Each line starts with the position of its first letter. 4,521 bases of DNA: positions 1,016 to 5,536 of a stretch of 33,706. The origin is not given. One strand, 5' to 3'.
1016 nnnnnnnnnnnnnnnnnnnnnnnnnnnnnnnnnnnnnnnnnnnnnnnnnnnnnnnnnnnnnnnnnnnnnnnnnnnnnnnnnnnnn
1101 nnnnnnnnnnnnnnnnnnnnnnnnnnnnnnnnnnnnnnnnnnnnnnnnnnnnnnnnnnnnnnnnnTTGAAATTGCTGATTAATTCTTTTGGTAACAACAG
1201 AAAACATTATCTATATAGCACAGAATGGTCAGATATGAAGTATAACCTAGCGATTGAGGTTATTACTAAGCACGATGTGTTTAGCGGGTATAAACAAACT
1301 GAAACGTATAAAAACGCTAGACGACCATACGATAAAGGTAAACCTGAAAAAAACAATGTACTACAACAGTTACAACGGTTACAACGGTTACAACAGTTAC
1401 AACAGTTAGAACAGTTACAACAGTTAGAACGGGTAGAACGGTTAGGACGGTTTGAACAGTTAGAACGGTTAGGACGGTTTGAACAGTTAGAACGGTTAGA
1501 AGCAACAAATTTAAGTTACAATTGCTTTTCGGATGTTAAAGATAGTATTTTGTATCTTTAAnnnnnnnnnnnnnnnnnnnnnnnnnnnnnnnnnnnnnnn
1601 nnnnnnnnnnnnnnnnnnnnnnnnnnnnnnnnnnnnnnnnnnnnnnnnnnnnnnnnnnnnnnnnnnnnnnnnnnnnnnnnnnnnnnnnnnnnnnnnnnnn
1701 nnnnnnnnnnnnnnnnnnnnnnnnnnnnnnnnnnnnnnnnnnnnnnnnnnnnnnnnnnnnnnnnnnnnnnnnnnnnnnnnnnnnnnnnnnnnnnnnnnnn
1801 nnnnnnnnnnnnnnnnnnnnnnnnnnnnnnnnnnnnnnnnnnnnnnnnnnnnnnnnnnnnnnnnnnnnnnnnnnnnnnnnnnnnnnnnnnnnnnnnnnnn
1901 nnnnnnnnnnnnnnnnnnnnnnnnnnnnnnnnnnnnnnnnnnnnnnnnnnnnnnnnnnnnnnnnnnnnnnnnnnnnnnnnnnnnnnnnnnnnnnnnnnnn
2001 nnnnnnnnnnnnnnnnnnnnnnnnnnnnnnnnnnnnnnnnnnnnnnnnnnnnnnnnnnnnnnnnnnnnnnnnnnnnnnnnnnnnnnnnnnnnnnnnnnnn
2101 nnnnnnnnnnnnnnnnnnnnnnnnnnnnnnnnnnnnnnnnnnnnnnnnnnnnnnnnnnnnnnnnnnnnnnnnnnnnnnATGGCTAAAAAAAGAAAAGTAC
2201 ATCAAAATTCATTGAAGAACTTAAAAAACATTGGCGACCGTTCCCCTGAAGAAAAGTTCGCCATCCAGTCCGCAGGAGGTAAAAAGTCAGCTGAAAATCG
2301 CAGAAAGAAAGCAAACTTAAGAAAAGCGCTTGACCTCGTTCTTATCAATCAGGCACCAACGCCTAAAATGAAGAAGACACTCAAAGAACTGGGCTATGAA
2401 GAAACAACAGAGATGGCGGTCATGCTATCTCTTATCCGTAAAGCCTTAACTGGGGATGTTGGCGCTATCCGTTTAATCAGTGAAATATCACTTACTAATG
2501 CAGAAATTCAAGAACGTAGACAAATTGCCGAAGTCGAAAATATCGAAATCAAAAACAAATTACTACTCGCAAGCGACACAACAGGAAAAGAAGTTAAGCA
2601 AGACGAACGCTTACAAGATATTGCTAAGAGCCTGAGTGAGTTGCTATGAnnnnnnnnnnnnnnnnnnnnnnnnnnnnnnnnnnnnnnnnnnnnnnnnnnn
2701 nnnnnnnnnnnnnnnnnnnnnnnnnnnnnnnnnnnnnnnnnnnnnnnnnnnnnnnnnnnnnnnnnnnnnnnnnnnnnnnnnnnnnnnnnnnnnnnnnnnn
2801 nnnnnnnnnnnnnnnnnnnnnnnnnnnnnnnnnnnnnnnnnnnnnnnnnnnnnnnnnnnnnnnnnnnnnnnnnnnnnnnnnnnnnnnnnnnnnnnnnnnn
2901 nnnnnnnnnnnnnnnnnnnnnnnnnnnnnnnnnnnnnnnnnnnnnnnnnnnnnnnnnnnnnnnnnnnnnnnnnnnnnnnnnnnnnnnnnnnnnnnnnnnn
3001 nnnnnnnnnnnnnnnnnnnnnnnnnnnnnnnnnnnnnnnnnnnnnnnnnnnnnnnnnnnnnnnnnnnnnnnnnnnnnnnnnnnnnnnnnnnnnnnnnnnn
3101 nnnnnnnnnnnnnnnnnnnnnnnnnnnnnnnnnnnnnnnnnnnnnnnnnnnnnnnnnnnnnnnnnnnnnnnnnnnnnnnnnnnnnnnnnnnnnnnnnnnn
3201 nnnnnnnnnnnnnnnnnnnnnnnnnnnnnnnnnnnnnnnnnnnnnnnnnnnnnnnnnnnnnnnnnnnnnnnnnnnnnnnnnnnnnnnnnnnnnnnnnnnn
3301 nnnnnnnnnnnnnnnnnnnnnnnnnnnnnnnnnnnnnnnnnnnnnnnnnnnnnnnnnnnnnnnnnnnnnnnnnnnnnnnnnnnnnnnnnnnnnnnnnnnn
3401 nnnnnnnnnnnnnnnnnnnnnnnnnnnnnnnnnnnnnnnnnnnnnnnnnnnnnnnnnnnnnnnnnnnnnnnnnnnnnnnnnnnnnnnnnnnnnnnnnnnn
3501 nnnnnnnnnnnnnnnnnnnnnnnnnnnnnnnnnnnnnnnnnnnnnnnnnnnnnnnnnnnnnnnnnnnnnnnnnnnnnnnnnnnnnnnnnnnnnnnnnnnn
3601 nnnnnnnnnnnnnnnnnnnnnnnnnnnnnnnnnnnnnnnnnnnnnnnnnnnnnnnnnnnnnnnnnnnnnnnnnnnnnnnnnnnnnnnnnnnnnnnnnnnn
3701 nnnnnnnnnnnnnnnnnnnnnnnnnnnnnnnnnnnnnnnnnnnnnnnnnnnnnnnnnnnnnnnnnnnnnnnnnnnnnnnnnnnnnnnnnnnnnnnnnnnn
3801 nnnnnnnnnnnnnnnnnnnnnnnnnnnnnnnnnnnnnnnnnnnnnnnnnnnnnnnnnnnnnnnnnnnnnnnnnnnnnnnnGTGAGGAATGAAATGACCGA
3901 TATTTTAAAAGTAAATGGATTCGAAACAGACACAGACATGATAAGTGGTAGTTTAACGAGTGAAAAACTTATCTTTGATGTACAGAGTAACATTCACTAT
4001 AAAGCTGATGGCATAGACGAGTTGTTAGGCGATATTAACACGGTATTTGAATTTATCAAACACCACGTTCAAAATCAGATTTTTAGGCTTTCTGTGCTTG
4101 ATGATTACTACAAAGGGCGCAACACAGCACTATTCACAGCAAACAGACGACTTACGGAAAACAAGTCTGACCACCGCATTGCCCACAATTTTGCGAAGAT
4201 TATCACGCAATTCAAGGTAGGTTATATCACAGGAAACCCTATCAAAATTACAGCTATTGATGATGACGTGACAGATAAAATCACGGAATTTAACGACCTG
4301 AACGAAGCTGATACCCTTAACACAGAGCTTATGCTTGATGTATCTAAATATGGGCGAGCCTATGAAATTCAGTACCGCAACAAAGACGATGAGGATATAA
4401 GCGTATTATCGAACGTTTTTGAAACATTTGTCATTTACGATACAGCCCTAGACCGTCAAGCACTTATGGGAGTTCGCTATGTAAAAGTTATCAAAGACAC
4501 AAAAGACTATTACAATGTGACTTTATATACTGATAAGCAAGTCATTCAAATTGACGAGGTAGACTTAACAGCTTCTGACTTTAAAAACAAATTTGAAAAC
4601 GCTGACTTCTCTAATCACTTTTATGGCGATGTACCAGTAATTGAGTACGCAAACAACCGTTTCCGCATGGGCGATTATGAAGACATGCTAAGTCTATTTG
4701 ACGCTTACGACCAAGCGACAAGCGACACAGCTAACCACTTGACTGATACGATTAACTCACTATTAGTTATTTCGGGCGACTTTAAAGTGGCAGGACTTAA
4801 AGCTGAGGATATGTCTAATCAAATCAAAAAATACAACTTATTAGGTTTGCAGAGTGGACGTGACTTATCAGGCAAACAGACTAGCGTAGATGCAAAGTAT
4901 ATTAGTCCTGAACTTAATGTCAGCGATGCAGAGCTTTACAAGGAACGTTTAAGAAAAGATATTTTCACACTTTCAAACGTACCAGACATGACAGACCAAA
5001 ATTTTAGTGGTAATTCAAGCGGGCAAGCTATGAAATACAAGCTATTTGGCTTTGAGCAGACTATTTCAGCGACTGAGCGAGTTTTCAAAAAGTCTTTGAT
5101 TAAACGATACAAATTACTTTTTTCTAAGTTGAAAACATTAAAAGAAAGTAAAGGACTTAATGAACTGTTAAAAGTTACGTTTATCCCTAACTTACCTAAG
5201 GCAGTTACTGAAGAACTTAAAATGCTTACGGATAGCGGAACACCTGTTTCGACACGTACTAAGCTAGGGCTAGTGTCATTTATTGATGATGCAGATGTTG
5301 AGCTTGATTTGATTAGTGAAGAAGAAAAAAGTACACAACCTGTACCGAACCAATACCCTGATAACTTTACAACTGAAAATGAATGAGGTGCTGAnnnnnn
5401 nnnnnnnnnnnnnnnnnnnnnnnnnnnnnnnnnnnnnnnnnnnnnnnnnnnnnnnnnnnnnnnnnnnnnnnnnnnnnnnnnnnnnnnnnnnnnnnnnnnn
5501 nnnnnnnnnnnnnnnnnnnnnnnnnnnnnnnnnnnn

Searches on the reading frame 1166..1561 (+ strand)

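Call 26: search_protein_families(library=phrogs, proteins=[window:1166-1561:+], max_evalue=0.00001)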
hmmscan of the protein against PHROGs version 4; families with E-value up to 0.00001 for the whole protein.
window:1166-1561:+ (131 aa): 1 family
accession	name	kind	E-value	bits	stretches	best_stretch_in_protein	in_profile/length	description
phrog_36652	-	unknown function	7.2e-26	92.2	2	16-85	1-68/219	-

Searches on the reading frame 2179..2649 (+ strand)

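Call 26: search_protein_families(library=phrogs, proteins=[window:2179-2649:+], max_evalue=0.00001)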
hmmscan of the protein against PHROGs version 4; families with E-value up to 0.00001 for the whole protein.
window:2179-2649:+ (156 aa): 1 family
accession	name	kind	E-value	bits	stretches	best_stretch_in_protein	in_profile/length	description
phrog_2412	-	unknown function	3.2e-25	89.9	1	13-129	5-123/150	-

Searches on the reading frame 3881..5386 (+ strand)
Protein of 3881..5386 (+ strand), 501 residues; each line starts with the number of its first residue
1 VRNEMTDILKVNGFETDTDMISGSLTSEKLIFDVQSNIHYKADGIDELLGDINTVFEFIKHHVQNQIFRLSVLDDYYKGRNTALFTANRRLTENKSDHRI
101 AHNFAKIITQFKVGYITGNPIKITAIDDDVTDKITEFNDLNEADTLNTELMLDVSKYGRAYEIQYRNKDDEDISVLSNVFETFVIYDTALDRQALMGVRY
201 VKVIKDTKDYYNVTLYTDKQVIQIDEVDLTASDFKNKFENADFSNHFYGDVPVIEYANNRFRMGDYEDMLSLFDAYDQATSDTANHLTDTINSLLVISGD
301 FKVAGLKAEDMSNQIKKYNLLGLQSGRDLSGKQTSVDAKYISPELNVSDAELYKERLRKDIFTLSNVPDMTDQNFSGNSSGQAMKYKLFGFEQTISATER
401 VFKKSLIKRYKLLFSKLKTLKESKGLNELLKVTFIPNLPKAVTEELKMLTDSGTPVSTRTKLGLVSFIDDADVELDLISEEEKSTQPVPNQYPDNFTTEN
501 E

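Call 10: search_protein_families(library=pfam, proteins=[window:3881-5386:+])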
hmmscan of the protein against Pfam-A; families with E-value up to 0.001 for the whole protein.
window:3881-5386:+ (501 aa): 1 family
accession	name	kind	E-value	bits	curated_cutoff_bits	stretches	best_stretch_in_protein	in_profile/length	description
PF05133.19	SPP1_portal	-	1.1e-95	321.5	25.5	1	58-487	3-415/416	Phage portal protein, SPP1 Gp6-like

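Call 11: search_protein_families(library=phrogs, proteins=[window:3881-5386:+])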
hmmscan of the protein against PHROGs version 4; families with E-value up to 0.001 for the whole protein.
window:3881-5386:+ (501 aa): 8 families
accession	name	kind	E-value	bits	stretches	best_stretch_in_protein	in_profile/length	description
phrog_64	-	head and packaging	8.4e-121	405.1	1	5-494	22-507/547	portal protein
phrog_9064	-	head and packaging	7.2e-54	183.8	1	263-486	1-210/228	portal protein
phrog_8065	-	unknown function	8e-39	134.4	1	9-172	2-162/165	-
phrog_4436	-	unknown function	2e-21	76.8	1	9-116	2-106/107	-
phrog_8418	-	head and packaging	1.8e-20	74.4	1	384-485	1-104/136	portal protein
phrog_38065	-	head and packaging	8e-08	33.7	1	54-124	26-95/106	portal protein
phrog_104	-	head and packaging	6.3e-06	26.1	1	129-280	117-269/550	portal protein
phrog_13488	-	unknown function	0.00043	21.4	0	444-484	1-41/74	-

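Call 37: search_dna_similar(query=window:3893-5386:+, collection=phages, mode=protein, max_rows=15)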
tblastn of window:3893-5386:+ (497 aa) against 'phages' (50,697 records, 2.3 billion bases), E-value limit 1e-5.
Records with a match: 809; places in all: 811; records where one place covers at least 80% of the query: 664.
Best place of each record, by identity: <60% 809.
By first word of the organism name: Streptococcus 279; Staphylococcus 183; Enterococcus 102; Bacillus 45; Clostridium 44; Lactobacillus 39; Lactococcus 35; Listeria 16; Bacteriophage 10; Oenococcus 8; and 21 more.
By host as written in the record: - 76; Streptococcus thermophilus 68; Staphylococcus aureus 65; Enterococcus faecalis 38; Clostridium sporogenes ATCC-15579 30; Staphylococcus pseudintermedius 15; Lactococcus lactis 14; Enterococcus faecalis ATCC 29212 12; and 308 more.
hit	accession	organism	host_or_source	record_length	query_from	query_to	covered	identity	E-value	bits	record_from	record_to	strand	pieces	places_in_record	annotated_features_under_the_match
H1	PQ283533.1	Enterococcus phage vB_ElaS_B1578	Enterococcus sp. VKM B-1578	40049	6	477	95%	49.9%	2e-135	437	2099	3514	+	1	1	portal protein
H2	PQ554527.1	Acinetobacter phage D2SVT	Acinetobacter baumannii AB5075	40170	6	477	95%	49.9%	2e-135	437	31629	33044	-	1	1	portal protein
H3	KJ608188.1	Enterococcus phage EFC-1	Enterococcus faecalis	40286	3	479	96%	47.1%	3e-130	422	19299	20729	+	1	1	portal protein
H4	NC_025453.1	Enterococcus phage EFC-1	Enterococcus faecalis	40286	3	479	96%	47.1%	3e-130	422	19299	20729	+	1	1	portal protein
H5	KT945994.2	Enterococcus phage vB_EfaS_IME197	Enterococcus faecalis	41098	3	479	96%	46.9%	6e-130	422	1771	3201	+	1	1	portal protein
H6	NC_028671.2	Enterococcus phage vB_EfaS_IME197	Enterococcus faecalis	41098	3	479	96%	46.9%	6e-130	422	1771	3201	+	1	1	portal protein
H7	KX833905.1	Lactococcus phage PLg-TB25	Lactococcus garvieae strain TB25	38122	28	482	92%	45.9%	1e-118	389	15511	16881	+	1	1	hypothetical protein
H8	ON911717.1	Staphylococcus phage SAP8_Andrews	Staphylococcus aureus RN4220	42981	4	490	98%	39.3%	3e-92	313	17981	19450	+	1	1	portal protein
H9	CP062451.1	Staphylococcus phage ECel-2020b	Staphylococcus aureus NAS_AN_085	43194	4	490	98%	39.3%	3e-92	313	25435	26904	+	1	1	record has no annotation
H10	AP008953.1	Staphylococcus phage phiETA2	Staphylococcus aureus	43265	4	490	98%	39.3%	3e-92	313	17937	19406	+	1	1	portal protein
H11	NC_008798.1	Staphylococcus phage phiETA2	Staphylococcus aureus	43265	4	490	98%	39.3%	3e-92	313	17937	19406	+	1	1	portal protein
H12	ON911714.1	Staphylococcus phage SAP1_TA-2022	Staphylococcus aureus RN4220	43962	4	490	98%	39.1%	2e-94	319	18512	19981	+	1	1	portal protein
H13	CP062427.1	Staphylococcus phage ECel-2020j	Staphylococcus aureus NAS_OP_035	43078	4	490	98%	39.1%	4e-94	318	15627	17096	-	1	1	record has no annotation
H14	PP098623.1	Staphylococcus phage 7094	Staphylococcus aureus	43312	4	490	98%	39.1%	5e-94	318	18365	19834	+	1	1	portal protein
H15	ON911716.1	Staphylococcus phage SAP3_TA-2022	Staphylococcus aureus RN4220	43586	4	490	98%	39.1%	7e-92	311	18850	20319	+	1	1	portal protein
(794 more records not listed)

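Call 39: get_annotated_region(hit=H1, flank=4500)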
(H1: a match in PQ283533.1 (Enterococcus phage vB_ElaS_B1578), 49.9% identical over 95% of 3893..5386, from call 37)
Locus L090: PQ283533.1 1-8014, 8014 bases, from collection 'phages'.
description: Enterococcus phage vB_ElaS_B1578, complete genome.
organism: Enterococcus phage vB_ElaS_B1578 (NCBI taxid 3348173)
taxonomy: Viruses
host: Enterococcus sp. VKM B-1578; source: -; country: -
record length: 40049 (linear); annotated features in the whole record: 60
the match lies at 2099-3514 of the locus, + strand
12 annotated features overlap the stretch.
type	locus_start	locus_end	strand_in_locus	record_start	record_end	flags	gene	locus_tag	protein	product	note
CDS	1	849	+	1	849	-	-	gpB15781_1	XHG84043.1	terminase small subunit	-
CDS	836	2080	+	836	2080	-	-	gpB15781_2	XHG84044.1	terminase large subunit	-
CDS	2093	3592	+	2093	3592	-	-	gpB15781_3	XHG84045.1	portal protein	-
CDS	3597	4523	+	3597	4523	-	-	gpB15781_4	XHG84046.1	minor capsid protein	-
CDS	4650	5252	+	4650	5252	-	-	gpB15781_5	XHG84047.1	DUF4355 domain-containing capsid scaffolding protein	-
CDS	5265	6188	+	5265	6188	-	-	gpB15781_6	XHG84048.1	major capsid protein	-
CDS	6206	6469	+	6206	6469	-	-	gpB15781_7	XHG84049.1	hypothetical protein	-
CDS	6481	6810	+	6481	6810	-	-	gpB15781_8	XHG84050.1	head completion protein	-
CDS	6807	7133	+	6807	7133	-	-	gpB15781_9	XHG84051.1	head-tail adaptor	-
CDS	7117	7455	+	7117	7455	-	-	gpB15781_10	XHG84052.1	tail completion protein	-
CDS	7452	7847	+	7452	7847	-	-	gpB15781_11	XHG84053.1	putative U-like minor tail protein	-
CDS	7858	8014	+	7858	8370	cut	-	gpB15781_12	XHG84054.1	tail tube protein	-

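Call 40: get_annotated_region(hit=H5, flank=4500)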
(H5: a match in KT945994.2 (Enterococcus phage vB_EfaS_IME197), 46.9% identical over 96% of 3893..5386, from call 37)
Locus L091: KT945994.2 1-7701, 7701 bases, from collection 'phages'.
description: Enterococcus phage vB_EfaS_IME197, complete genome.
organism: Enterococcus phage vB_EfaS_IME197 (NCBI taxid 1747326)
taxonomy: Viruses; Duplodnaviria; Heunggongvirae; Uroviricota; Caudoviricetes
host: Enterococcus faecalis; source: -; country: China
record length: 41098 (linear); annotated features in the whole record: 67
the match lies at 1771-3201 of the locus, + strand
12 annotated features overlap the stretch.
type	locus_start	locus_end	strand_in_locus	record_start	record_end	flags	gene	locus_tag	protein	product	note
CDS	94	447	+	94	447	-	-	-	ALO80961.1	hypothetical protein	-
CDS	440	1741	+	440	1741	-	-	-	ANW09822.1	terminase large subunit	-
CDS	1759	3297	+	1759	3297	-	-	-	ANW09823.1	portal protein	-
CDS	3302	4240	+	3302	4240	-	-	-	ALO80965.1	hypothetical protein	Mu protein F like protein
CDS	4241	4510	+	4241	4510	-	-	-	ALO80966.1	hypothetical protein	-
CDS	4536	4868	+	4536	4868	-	-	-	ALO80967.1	hypothetical protein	-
CDS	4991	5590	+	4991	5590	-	-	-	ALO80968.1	capsid and scaffold protein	-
CDS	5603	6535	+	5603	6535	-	-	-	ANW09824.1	head protein / major capsid protein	-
CDS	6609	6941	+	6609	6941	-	-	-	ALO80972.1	hypothetical protein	-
CDS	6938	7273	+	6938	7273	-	-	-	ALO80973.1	hypothetical protein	-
CDS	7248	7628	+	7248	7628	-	-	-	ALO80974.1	hypothetical protein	-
CDS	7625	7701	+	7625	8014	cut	-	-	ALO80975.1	capsid and scaffold protein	-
